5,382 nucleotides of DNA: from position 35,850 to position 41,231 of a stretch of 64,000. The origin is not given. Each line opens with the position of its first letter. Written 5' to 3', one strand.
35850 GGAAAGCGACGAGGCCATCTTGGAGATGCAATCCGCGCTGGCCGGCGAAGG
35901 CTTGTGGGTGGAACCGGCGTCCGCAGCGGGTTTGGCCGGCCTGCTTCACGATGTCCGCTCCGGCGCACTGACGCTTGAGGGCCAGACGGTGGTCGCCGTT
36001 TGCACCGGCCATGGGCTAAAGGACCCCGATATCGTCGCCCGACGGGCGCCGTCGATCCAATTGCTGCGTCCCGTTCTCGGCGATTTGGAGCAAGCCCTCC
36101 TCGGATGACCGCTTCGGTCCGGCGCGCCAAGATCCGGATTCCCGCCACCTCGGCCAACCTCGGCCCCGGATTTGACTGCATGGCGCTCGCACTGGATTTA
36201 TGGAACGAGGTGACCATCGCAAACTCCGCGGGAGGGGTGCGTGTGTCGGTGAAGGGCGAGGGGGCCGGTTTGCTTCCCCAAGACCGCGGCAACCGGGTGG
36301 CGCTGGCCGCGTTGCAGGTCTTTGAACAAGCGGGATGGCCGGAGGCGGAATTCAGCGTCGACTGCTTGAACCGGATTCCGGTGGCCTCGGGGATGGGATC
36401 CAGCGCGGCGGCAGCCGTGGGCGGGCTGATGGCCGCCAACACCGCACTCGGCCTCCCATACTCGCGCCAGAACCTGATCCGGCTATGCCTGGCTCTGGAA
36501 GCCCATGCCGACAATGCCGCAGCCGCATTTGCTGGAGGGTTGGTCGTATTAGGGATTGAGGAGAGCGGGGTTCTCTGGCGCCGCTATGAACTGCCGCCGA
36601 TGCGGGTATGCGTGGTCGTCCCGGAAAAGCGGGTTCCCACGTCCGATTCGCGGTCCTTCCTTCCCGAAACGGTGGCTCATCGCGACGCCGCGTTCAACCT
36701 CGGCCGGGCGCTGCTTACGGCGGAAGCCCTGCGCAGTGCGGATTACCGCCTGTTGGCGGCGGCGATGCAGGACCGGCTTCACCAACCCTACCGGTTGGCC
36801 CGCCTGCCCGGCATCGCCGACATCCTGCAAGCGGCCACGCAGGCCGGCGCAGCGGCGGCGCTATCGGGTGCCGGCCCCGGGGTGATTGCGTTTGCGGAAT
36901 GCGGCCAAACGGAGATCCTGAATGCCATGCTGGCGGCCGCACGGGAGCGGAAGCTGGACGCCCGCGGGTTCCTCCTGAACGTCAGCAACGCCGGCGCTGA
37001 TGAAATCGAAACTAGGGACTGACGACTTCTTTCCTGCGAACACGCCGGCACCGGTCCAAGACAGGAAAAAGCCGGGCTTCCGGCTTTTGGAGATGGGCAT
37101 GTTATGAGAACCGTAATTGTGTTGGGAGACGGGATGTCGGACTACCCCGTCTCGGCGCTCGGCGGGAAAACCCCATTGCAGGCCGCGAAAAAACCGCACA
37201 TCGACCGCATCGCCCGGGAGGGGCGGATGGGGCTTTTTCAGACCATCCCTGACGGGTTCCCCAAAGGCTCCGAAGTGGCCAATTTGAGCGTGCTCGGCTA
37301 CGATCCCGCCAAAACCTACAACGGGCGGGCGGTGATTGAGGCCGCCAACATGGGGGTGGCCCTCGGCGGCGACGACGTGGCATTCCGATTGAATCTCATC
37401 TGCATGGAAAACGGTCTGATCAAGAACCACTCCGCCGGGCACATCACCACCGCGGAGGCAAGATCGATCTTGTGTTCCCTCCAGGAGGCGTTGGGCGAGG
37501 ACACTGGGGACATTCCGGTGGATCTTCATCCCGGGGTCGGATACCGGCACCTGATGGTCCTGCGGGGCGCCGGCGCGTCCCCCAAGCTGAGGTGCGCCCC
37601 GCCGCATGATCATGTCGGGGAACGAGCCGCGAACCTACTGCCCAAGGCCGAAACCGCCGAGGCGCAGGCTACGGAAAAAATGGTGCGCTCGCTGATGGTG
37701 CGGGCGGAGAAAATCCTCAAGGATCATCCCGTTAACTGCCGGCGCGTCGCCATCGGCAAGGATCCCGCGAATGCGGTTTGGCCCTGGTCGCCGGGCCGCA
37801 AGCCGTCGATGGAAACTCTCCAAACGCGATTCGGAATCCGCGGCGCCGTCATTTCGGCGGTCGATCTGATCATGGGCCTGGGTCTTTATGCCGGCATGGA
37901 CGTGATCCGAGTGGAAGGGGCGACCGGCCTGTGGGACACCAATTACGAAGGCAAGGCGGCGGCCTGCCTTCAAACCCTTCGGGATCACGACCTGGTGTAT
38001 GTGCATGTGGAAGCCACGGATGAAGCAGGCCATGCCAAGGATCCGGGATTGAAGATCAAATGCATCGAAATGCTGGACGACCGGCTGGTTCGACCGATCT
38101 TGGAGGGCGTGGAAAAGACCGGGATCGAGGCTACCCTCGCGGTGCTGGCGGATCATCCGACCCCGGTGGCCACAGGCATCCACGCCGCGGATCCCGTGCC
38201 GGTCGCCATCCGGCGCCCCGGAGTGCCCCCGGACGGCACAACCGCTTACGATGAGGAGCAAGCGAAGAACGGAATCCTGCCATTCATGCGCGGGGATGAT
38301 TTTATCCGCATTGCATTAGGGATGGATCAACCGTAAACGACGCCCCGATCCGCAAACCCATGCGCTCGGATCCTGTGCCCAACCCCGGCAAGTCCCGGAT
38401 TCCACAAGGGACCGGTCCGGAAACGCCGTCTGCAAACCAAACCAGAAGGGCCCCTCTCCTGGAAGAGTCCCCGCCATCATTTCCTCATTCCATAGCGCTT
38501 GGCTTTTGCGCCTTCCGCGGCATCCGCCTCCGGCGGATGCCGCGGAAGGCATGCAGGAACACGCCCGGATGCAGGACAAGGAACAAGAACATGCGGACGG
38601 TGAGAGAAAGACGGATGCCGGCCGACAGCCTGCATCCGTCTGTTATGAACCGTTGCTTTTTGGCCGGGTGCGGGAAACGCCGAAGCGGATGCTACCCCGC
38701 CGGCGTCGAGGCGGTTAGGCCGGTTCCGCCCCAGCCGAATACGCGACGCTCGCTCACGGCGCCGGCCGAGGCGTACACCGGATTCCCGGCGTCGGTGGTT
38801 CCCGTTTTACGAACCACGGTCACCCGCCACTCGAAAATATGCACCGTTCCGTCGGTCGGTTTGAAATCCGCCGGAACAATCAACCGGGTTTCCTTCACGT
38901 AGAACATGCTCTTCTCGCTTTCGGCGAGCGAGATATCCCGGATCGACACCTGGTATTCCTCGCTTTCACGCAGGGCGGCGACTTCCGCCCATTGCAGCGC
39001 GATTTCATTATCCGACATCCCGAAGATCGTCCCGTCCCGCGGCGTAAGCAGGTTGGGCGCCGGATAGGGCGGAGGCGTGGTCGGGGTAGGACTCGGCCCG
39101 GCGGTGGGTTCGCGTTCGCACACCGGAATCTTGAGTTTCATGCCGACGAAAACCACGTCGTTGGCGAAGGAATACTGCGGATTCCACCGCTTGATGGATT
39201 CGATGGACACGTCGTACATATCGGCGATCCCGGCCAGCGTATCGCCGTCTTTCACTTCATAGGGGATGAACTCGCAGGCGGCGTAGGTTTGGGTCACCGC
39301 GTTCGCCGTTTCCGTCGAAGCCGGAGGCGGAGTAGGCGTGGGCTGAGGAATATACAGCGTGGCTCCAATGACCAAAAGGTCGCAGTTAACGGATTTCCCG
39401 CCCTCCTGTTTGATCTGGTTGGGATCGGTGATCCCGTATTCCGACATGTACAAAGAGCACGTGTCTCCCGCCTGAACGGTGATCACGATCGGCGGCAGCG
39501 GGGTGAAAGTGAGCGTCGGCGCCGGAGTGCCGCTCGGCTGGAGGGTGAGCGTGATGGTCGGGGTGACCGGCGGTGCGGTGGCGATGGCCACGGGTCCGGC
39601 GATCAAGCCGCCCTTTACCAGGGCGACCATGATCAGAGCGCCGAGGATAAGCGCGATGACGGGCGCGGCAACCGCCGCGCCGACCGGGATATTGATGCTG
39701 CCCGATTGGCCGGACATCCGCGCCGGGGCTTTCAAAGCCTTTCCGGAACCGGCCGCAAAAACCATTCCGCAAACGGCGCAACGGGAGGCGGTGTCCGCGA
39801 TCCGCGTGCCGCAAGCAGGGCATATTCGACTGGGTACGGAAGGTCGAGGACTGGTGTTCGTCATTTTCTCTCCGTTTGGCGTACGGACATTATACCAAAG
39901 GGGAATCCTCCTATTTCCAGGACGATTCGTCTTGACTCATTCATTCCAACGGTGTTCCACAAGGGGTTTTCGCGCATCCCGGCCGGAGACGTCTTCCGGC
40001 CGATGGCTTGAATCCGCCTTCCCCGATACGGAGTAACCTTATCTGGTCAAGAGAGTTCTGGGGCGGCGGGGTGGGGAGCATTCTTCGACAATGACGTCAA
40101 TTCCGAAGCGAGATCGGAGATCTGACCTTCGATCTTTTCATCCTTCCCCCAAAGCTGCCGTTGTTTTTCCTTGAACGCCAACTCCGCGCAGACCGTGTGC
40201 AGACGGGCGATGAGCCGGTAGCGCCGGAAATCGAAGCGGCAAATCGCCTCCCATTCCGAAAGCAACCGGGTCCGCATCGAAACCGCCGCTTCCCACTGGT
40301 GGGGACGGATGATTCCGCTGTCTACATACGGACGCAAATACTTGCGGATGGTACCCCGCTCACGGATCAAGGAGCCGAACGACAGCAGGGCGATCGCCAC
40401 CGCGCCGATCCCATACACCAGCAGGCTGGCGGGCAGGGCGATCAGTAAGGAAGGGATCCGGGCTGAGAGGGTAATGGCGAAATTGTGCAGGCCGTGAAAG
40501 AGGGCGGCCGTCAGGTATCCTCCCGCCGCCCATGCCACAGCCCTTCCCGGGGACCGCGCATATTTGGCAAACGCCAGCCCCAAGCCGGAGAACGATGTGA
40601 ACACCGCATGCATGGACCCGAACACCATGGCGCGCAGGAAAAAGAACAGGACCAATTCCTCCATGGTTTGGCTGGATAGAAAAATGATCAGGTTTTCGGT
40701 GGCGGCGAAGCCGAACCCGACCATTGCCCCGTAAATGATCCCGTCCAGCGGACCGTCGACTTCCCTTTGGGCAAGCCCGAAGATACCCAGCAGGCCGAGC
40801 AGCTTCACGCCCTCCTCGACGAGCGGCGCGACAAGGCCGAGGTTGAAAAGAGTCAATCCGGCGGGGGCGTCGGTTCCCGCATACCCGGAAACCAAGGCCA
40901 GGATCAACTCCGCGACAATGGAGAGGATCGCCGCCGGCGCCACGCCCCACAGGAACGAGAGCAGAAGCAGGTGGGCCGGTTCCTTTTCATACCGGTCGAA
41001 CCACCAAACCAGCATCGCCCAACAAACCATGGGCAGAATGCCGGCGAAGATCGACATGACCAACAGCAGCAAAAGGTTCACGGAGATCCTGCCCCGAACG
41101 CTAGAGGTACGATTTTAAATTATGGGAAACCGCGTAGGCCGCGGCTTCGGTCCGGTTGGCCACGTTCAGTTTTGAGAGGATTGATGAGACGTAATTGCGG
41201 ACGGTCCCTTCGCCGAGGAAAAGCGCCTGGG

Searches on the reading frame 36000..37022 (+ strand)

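Call 73: search_protein_families(library=pfam, proteins=[window:36000-37022:+], max_evalue=0.00001)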
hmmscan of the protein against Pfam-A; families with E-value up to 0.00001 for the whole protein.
window:36000-37022:+ (340 aa): 2 families
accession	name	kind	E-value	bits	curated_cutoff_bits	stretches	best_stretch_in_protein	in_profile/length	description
PF00288.32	GHMP_kinases_N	-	3.6e-15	56.4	22.3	1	102-180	5-87/87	GHMP kinases N terminal domain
PF08544.19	GHMP_kinases_C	-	2.8e-09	37.7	21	1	241-299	2-66/85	GHMP kinases C terminal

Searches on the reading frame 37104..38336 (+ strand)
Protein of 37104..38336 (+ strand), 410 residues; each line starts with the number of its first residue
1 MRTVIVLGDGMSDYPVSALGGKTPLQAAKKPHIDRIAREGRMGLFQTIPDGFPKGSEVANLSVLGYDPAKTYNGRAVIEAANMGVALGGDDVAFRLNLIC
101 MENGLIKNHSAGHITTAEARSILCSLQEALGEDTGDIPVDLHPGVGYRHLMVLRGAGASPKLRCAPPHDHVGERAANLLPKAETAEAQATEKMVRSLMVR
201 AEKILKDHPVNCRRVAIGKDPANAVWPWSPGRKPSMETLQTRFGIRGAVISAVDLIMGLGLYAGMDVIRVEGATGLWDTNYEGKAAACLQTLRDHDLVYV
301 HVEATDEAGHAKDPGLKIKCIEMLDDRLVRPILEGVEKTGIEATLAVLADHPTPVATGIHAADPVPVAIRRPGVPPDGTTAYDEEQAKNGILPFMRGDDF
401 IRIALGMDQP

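Call 73: search_protein_families(library=pfam, proteins=[window:37104-38336:+], max_evalue=0.00001)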
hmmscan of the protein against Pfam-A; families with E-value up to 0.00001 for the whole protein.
window:37104-38336:+ (410 aa): 2 families
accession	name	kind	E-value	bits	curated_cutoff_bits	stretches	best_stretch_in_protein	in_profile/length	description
PF10143.14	PhosphMutase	-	9.2e-55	185.6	21.5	1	37-211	1-170/170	2,3-bisphosphoglycerate-independent phosphoglycerate mutase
PF01676.23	Metalloenzyme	-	1.5e-38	133.2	24.3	1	1-388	1-233/252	Metalloenzyme superfamily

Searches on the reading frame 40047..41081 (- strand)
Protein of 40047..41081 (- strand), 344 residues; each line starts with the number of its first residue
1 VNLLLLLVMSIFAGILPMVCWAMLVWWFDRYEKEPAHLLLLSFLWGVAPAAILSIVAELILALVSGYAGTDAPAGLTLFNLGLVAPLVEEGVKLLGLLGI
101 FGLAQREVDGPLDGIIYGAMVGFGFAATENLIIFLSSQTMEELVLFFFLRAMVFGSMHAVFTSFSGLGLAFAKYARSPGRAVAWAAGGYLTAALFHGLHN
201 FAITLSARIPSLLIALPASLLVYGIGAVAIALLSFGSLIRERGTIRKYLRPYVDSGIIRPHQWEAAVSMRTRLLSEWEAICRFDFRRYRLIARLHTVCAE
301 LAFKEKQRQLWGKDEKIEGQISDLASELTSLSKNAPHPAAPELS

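Call 73: search_protein_families(library=pfam, proteins=[window:40047-41081:-], max_evalue=0.00001)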
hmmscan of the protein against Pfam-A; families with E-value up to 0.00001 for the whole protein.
window:40047-41081:- (344 aa): 1 family
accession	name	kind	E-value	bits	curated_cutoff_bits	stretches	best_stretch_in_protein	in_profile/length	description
PF13367.11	PrsW-protease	-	3.9e-38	131.4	23.5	1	34-213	1-183/196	PrsW family intramembrane metalloprotease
